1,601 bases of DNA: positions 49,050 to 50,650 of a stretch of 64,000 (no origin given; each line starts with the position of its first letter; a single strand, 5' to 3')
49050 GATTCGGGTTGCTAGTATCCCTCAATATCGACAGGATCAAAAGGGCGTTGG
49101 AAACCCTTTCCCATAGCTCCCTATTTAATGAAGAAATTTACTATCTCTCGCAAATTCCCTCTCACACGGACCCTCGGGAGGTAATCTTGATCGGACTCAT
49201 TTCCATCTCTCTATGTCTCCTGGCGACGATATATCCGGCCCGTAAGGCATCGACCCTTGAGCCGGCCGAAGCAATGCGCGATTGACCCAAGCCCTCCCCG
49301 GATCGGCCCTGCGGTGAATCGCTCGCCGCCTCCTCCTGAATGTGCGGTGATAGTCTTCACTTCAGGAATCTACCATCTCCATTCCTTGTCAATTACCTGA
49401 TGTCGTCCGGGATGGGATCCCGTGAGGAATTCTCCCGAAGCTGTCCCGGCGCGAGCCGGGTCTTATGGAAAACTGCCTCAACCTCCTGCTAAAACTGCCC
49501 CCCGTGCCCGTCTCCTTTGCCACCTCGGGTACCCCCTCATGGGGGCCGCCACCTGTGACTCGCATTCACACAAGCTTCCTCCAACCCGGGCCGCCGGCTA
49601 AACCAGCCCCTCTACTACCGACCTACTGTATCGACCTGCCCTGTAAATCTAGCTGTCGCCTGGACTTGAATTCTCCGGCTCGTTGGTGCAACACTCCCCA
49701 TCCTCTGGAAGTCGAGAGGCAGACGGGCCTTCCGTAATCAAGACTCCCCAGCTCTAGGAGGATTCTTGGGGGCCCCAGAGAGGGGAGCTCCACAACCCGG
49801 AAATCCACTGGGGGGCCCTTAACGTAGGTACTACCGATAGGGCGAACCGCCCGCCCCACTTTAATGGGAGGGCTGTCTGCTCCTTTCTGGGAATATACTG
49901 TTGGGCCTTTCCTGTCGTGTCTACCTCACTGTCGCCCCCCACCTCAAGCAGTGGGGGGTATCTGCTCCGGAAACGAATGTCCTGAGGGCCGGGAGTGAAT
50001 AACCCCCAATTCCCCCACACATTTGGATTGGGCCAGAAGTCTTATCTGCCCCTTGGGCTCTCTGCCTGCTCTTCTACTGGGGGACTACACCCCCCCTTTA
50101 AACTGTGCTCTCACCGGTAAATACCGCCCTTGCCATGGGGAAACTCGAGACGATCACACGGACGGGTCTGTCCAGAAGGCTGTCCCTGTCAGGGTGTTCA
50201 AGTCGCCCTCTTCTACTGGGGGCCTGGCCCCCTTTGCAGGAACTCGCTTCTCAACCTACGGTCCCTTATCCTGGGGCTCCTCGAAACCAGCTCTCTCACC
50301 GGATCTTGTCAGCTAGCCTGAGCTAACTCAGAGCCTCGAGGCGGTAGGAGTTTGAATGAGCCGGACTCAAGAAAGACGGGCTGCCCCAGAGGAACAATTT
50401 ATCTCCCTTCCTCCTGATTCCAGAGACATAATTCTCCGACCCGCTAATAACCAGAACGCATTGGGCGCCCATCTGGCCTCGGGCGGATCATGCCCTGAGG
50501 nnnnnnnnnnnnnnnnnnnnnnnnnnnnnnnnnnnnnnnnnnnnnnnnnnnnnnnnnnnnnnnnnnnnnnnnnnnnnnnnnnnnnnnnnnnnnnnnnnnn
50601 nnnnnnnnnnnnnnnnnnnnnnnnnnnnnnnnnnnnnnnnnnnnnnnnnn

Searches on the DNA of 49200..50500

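Call 34: search_rna_families(source=window, start=49200, end=50500, threshold=evalue, max_evalue=1)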
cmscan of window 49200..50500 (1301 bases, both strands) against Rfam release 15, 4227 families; matches with E-value up to 1: 2.
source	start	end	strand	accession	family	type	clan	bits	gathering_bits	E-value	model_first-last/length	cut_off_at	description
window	50343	50411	+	RF02522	Virus_CITE_8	Cis-reg;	-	26.2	80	0.015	1-71/71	no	Pea enation mosaic virus-2 cap-independent translation element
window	49286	49540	-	RF02247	Six3os1_2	Gene; lncRNA;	-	18.9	80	0.98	1-217/217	no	Six3os1 conserved region 2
